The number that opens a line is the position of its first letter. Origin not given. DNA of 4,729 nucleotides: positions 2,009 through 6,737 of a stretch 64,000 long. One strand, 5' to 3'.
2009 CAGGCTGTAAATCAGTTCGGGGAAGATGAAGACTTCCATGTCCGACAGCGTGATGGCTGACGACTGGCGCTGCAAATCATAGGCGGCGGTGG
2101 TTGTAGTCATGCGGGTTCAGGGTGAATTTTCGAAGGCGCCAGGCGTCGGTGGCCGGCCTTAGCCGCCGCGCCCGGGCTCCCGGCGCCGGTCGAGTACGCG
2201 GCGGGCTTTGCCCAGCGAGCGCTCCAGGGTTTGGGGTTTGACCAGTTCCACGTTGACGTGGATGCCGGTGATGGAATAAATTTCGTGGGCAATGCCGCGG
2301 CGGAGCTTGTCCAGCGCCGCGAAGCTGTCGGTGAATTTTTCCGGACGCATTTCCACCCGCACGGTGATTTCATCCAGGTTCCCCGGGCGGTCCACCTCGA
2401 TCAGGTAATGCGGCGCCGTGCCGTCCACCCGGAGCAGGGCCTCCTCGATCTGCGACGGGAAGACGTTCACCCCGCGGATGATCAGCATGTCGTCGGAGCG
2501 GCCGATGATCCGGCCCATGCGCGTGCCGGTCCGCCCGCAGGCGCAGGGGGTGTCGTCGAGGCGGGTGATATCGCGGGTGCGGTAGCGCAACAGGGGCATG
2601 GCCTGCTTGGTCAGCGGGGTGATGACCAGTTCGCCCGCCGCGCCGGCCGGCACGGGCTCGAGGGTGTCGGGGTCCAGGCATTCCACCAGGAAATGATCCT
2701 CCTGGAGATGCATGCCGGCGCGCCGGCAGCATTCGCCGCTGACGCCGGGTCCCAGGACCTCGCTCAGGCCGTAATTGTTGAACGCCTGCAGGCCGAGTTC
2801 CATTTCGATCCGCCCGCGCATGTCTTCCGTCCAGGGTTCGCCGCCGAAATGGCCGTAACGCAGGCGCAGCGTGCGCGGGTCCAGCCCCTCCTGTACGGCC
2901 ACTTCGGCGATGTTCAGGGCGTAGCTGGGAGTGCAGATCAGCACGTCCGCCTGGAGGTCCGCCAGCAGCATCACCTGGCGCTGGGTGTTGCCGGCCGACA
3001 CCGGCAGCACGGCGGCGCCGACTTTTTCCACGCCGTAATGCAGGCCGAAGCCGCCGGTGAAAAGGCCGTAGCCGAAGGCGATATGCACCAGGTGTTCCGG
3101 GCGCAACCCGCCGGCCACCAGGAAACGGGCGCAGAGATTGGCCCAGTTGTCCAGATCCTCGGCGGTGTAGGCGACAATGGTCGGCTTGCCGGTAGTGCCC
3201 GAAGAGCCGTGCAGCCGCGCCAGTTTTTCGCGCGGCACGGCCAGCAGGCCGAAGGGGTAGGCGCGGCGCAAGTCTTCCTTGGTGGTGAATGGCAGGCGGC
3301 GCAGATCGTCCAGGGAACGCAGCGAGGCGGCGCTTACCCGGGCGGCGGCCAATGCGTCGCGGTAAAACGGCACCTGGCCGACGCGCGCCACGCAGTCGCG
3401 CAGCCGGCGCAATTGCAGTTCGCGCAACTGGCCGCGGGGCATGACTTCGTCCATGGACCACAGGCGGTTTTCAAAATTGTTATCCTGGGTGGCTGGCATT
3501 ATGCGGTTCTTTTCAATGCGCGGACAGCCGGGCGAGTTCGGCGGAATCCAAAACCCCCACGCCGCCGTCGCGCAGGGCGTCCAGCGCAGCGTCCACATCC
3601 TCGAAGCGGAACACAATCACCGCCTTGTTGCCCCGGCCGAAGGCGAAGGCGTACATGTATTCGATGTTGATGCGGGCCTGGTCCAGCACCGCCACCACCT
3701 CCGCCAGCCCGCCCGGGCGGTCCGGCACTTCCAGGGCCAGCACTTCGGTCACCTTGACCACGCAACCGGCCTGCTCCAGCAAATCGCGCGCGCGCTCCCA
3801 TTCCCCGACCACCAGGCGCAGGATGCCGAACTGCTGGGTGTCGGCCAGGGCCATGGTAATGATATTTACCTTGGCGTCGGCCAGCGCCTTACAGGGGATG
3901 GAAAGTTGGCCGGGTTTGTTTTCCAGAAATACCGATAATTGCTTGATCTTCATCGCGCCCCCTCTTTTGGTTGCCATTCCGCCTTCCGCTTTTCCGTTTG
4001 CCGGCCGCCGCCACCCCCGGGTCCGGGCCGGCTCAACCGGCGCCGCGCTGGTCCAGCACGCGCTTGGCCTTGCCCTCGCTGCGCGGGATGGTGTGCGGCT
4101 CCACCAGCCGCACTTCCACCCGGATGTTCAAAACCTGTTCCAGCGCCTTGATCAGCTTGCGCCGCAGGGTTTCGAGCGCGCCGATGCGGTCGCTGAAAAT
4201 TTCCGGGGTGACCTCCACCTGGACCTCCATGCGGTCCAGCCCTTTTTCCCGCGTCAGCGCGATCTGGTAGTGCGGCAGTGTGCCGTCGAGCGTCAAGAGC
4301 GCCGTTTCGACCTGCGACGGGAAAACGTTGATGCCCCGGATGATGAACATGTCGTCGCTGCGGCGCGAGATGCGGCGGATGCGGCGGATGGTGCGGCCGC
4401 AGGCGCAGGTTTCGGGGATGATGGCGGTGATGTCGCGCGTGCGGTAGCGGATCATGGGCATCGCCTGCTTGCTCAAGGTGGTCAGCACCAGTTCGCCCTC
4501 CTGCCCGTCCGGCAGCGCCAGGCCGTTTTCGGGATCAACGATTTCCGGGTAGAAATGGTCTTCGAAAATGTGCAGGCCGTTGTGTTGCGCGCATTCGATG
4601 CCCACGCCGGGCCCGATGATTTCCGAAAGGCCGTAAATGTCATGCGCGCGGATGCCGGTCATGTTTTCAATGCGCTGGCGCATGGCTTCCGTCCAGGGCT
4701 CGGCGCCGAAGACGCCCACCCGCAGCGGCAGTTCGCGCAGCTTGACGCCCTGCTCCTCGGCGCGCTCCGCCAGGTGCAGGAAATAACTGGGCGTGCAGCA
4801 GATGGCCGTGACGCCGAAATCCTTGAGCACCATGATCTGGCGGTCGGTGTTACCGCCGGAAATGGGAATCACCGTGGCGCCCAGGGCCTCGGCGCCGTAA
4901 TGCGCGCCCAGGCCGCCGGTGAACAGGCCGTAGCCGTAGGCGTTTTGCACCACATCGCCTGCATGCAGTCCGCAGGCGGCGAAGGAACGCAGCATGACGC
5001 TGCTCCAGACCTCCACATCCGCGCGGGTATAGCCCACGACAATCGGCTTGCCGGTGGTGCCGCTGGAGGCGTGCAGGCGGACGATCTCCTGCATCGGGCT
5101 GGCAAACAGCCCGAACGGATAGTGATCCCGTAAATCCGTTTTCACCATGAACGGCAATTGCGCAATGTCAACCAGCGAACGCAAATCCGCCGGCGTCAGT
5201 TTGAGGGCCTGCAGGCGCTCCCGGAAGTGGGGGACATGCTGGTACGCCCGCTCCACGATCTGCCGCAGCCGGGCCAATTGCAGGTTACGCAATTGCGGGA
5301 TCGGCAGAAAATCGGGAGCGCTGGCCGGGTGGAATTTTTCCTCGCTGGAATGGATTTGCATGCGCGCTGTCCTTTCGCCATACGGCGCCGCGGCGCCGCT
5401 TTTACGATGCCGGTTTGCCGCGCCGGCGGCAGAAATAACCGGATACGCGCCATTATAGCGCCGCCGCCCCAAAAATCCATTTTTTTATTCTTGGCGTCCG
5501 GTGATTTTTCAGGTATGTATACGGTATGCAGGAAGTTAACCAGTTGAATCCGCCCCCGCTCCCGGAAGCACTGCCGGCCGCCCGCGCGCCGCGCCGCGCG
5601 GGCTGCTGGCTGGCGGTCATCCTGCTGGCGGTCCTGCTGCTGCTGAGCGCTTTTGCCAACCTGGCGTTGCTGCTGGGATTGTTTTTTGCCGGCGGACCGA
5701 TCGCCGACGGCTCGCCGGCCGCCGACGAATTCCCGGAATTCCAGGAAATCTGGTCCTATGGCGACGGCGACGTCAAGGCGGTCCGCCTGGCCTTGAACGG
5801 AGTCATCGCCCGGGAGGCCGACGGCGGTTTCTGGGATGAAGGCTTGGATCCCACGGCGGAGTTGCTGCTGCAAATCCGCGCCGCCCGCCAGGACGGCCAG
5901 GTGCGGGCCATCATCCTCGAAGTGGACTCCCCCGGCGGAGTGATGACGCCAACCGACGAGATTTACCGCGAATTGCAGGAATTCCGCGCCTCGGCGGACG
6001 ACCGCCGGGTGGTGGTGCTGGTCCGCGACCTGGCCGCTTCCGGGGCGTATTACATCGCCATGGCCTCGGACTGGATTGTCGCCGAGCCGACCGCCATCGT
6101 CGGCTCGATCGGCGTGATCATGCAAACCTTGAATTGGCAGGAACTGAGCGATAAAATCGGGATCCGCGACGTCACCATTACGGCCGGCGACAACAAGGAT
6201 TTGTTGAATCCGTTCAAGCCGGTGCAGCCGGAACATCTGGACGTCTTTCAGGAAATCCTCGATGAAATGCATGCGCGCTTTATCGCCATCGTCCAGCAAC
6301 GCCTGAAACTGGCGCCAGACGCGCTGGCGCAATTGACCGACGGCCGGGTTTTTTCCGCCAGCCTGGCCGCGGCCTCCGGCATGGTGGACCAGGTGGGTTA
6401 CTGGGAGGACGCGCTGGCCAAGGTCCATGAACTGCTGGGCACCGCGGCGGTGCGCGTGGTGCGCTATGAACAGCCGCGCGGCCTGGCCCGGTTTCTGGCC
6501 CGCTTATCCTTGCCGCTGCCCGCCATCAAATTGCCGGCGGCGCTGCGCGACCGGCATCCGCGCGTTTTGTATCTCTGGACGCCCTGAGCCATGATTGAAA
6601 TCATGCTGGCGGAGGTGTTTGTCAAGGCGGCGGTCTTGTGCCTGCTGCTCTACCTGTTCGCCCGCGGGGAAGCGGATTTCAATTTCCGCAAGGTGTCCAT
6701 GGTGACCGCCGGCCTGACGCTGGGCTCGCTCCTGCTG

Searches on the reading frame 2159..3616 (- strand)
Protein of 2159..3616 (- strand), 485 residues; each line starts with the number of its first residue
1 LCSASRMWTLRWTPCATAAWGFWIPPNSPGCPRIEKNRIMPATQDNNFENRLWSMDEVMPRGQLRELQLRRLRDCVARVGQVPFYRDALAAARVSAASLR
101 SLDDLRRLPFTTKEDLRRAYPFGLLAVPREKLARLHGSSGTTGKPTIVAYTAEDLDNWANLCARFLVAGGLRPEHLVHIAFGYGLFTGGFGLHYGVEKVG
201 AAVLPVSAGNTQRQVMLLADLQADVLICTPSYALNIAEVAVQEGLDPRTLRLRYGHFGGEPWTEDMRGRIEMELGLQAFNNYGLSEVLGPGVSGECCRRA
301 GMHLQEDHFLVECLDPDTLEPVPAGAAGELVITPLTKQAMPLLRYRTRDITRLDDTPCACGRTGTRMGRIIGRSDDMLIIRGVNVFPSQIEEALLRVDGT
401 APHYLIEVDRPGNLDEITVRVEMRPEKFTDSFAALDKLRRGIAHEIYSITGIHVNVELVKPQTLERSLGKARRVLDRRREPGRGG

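Call 69: search_protein_families(library=pfam, max_evalue=0.0001, proteins=[window:2159-3616:-])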
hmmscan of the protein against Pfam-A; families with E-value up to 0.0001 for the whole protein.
window:2159-3616:- (485 aa): 2 families
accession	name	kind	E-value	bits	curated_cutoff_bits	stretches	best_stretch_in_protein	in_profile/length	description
PF14535.12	AMP-binding_C_2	-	1.2e-30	106.1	25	1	382-478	1-96/96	AMP-binding enzyme C-terminal domain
PF00501.34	AMP-binding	-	8.1e-12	45.1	29.9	1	129-332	161-374/384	AMP-binding enzyme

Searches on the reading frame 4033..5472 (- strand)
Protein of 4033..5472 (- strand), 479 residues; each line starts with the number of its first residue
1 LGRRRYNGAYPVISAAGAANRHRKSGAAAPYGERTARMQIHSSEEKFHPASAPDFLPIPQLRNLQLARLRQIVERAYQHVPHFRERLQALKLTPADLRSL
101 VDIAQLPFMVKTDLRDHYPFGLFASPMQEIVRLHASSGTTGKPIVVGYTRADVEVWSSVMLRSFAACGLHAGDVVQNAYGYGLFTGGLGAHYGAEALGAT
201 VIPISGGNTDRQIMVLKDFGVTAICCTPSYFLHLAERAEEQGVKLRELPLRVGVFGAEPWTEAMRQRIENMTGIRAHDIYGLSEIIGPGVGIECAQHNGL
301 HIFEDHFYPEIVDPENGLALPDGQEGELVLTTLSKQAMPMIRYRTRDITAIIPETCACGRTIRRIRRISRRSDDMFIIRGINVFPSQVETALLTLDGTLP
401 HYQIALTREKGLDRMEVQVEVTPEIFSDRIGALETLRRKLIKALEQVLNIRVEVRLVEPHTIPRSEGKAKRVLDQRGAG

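Call 69: search_protein_families(library=pfam, max_evalue=0.0001, proteins=[window:4033-5472:-])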
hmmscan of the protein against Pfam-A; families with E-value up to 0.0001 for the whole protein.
window:4033-5472:- (479 aa): 2 families
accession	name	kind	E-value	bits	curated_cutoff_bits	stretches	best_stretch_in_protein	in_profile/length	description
PF14535.12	AMP-binding_C_2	-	1.1e-32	112.6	25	1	380-476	1-96/96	AMP-binding enzyme C-terminal domain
PF00501.34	AMP-binding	-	3e-16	59.6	29.9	1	136-330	170-374/384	AMP-binding enzyme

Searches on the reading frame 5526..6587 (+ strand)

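Call 69: search_protein_families(library=pfam, max_evalue=0.0001, proteins=[window:5526-6587:+])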
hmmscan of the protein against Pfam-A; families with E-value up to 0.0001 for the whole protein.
window:5526-6587:+ (353 aa): 3 families
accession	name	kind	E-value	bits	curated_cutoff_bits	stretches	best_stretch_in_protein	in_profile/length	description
PF01343.23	Peptidase_S49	-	2.1e-39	135.4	24.9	1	158-304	5-151/154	Peptidase family S49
PF25145.1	NfeD1b_N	-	9.4e-08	32.3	40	1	122-201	27-101/189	NfeD1b, N-terminal domain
PF01972.22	SDH_protease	-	2.1e-05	24.2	31.3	1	112-196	80-156/286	ClpP-like SDH-type serine proteinase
